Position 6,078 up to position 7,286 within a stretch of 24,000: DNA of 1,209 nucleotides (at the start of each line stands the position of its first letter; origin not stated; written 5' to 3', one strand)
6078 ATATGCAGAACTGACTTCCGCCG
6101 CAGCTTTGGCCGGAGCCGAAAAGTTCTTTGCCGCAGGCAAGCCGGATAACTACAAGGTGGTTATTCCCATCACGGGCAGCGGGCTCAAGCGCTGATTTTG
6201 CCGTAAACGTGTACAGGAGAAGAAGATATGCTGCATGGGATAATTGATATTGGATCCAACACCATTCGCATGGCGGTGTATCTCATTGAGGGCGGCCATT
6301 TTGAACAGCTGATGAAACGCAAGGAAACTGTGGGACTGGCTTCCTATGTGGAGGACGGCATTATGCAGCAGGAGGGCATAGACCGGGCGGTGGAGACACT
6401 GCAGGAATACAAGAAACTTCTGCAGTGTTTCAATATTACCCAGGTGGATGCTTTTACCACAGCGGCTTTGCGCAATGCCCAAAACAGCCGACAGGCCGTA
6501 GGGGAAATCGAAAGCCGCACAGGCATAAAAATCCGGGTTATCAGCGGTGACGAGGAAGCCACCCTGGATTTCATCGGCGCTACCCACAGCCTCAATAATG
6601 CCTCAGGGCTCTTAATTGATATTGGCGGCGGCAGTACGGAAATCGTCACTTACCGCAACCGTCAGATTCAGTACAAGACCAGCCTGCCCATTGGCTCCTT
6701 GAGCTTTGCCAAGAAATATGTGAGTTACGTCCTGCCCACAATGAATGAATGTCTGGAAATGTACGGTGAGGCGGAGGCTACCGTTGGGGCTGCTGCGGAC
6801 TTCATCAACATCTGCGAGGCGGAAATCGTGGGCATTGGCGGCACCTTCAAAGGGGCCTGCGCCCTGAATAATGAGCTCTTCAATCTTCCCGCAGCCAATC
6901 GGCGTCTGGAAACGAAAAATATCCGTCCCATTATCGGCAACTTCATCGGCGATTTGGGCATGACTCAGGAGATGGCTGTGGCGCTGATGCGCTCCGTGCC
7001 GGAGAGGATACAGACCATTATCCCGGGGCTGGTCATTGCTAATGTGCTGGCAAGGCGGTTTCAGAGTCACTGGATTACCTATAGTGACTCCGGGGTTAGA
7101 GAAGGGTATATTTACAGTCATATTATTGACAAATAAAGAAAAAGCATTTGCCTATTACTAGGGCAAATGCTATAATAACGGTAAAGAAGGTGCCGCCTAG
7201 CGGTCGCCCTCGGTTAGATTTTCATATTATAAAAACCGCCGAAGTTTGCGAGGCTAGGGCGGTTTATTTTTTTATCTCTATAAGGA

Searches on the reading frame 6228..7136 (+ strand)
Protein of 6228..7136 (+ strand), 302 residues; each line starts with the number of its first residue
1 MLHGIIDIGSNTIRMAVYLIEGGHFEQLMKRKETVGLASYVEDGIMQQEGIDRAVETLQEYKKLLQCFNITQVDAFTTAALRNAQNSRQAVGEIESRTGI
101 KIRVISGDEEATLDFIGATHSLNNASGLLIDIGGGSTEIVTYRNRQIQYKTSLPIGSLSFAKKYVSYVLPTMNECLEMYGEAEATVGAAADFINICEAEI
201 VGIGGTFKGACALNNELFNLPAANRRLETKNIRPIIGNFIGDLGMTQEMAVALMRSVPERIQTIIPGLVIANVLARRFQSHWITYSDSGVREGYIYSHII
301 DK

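Call 10: search_protein_families(library=pfam, proteins=[window:6228-7136:+])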
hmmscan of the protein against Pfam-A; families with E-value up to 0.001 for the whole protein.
window:6228-7136:+ (302 aa): 3 families
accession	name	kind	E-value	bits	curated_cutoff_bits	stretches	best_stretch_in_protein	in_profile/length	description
PF02541.22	Ppx-GppA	-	4.7e-49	167.8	27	1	17-298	2-281/285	Ppx/GppA phosphatase family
PF06723.19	MreB_Mbl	-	4.3e-06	26.2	27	1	84-171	105-191/327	MreB/Mbl protein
PF14450.12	FtsA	-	5.9e-06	27.1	31.8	1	129-169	2-41/127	Cell division protein FtsA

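Call 13: find_encoding_contigs(protein=window:6228-7136:+, flank=3000, max_places=10)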
Protein window:6228-7136:+ (302 aa): 19 contigs read that carry it; 10 places shown.
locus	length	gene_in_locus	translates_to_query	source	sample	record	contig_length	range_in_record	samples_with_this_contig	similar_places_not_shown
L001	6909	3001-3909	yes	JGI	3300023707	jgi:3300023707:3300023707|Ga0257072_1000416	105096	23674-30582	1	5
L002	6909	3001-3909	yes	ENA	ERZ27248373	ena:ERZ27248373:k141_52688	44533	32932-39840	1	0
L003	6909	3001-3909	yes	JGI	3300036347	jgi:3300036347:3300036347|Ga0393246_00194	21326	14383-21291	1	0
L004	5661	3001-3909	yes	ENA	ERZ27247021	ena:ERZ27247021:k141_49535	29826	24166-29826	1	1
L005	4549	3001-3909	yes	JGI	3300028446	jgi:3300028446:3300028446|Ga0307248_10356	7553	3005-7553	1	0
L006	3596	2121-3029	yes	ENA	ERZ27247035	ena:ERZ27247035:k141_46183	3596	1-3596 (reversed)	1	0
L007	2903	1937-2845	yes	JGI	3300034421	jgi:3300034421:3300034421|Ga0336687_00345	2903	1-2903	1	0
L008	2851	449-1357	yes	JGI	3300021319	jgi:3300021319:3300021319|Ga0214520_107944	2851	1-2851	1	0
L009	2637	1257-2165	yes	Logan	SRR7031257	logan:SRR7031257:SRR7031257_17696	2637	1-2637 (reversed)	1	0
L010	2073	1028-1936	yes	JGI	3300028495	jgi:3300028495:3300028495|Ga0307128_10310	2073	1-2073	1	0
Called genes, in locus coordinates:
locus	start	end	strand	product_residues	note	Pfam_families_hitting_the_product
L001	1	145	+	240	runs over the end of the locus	PF03741:TerC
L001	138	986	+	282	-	PF01435:Peptidase_M48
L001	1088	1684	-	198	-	PF13238:AAA_18 (faint)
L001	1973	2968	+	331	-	PF00291:PALP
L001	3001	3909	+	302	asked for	PF14450:FtsA (faint), PF02541:Ppx-GppA, PF06723:MreB_Mbl (faint)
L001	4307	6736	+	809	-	PF00521:DNA_topoisoIV, PF03989:DNA_gyraseA_C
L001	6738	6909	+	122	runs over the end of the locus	PF18812:PBECR3, PF18810:PBECR2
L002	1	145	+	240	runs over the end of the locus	PF03741:TerC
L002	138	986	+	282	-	PF01435:Peptidase_M48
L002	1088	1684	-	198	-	PF13238:AAA_18 (faint)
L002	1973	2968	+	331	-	PF00291:PALP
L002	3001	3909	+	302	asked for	PF14450:FtsA (faint), PF02541:Ppx-GppA, PF06723:MreB_Mbl (faint)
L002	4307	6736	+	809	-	PF00521:DNA_topoisoIV, PF03989:DNA_gyraseA_C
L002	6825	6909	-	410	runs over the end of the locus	PF00390:malic, PF00208:ELFV_dehydrog (weak), PF03949:Malic_M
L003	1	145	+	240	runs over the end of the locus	PF03741:TerC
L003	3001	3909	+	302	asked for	PF14450:FtsA (faint), PF02541:Ppx-GppA, PF06723:MreB_Mbl (faint)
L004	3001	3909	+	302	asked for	PF14450:FtsA (faint), PF02541:Ppx-GppA, PF06723:MreB_Mbl (faint)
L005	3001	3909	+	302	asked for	PF14450:FtsA (faint), PF02541:Ppx-GppA, PF06723:MreB_Mbl (faint)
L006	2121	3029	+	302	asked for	PF14450:FtsA (faint), PF02541:Ppx-GppA, PF06723:MreB_Mbl (faint)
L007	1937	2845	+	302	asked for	PF14450:FtsA (faint), PF02541:Ppx-GppA, PF06723:MreB_Mbl (faint)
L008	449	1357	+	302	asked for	PF14450:FtsA (faint), PF02541:Ppx-GppA, PF06723:MreB_Mbl (faint)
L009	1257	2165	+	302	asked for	PF14450:FtsA (faint), PF02541:Ppx-GppA, PF06723:MreB_Mbl (faint)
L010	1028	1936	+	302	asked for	PF14450:FtsA (faint), PF02541:Ppx-GppA, PF06723:MreB_Mbl (faint)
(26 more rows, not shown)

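Call 15: find_homologous_proteins(query=window:6228-7136:+, max_evalue=1e-40)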
Query window:6228-7136:+ (302 aa): 1480 proteins with E <= 1e-40 among 7213 candidates; the best 120 are listed.
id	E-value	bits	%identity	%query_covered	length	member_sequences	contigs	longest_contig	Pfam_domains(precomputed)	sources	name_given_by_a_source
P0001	1.6e-194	663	100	100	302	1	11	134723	PF06723.20,PF02541.23,PF14450.13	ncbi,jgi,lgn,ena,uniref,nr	ncbi:MAG: exopolyphosphatase [Selenomonas ruminantium]|jgi:exopolyphosphatase/guanosine-5'-triphosph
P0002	2.2e-178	610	92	99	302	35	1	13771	PF02541.23,PF14450.13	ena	-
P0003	2.4e-172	590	88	100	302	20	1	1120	PF02541.23,PF14450.13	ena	-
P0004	4.4e-171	586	89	100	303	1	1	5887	PF02541.23,PF14450.13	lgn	-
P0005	6.9e-171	585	87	100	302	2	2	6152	PF02541.23,PF14450.13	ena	-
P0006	6.1e-169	579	86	100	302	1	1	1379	PF02541.23,PF14450.13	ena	-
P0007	6.2e-169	579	88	100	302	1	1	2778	PF02541.23,PF14450.13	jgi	-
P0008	9.5e-169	578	87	100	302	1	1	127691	PF02541.23,PF14450.13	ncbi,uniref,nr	ncbi:MAG: exopolyphosphatase [Selenomonas sp.]|uniref:Ppx/GppA phosphatase family protein n=1 Tax=Se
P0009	1.6e-167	574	86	100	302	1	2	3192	PF02541.23,PF14450.13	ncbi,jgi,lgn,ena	-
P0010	2.2e-167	574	85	100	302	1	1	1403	PF02541.23,PF14450.13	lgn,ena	-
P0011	2.2e-167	574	86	100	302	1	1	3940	PF02541.23,PF14450.13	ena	-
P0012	2.2e-167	574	86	100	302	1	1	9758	PF02541.23,PF14450.13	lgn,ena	-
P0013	2.3e-167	574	86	100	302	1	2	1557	PF02541.23,PF14450.13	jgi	-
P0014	2.7e-167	573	86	100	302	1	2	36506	PF02541.23,PF14450.13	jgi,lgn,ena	-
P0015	3.2e-167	573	86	100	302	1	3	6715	PF02541.23,PF14450.13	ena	-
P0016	3.3e-167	573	86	100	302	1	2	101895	PF02541.23,PF14450.13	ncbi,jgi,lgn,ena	-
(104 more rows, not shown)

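Call 16: find_encoding_contigs(protein=P0002, flank=2000, max_places=2)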
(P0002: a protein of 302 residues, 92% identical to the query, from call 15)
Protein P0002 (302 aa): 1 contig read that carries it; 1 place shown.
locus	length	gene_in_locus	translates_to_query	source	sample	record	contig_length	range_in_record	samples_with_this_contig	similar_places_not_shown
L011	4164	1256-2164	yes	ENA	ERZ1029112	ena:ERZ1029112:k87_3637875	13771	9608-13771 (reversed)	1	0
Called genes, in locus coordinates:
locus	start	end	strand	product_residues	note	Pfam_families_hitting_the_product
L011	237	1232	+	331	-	PF00291:PALP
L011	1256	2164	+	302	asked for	PF14450:FtsA (faint), PF02541:Ppx-GppA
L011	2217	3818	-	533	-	PF02743:dCache_1, PF00990:GGDEF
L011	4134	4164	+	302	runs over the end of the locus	PF08666:SAF, PF13144:ChapFlgA (faint), PF16976:RcpC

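Call 17: find_encoding_contigs(protein=P0008, flank=2000, max_places=2)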
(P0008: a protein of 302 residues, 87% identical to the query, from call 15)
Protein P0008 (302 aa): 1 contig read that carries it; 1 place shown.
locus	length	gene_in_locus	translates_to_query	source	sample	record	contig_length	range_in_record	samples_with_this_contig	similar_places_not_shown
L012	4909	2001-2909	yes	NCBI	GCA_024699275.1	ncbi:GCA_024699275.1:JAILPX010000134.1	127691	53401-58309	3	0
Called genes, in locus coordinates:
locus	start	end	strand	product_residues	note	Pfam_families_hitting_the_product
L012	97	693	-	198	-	-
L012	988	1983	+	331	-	PF00291:PALP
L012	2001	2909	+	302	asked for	PF14450:FtsA (faint), PF02541:Ppx-GppA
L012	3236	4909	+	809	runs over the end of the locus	PF00521:DNA_topoisoIV, PF03989:DNA_gyraseA_C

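Call 18: find_encoding_contigs(protein=P0016, flank=2000, max_places=2)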
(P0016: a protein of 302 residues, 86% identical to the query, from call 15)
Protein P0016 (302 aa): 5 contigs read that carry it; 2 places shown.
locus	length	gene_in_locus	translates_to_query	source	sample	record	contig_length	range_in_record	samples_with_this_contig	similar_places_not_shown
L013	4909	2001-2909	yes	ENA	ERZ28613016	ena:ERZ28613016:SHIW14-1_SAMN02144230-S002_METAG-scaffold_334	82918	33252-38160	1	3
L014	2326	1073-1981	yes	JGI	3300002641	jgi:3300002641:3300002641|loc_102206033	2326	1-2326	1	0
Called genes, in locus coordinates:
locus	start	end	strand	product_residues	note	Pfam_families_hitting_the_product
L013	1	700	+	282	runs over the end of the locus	PF01435:Peptidase_M48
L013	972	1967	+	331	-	PF00291:PALP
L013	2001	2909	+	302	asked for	PF14450:FtsA (faint), PF02541:Ppx-GppA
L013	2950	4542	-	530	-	PF02743:dCache_1, PF00672:HAMP (weak), PF00990:GGDEF, PF24898:GGDEF_GdpP (faint)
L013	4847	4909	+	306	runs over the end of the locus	PF08666:SAF, PF16976:RcpC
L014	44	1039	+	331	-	PF00291:PALP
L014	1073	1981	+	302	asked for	PF14450:FtsA (faint), PF02541:Ppx-GppA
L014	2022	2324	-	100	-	?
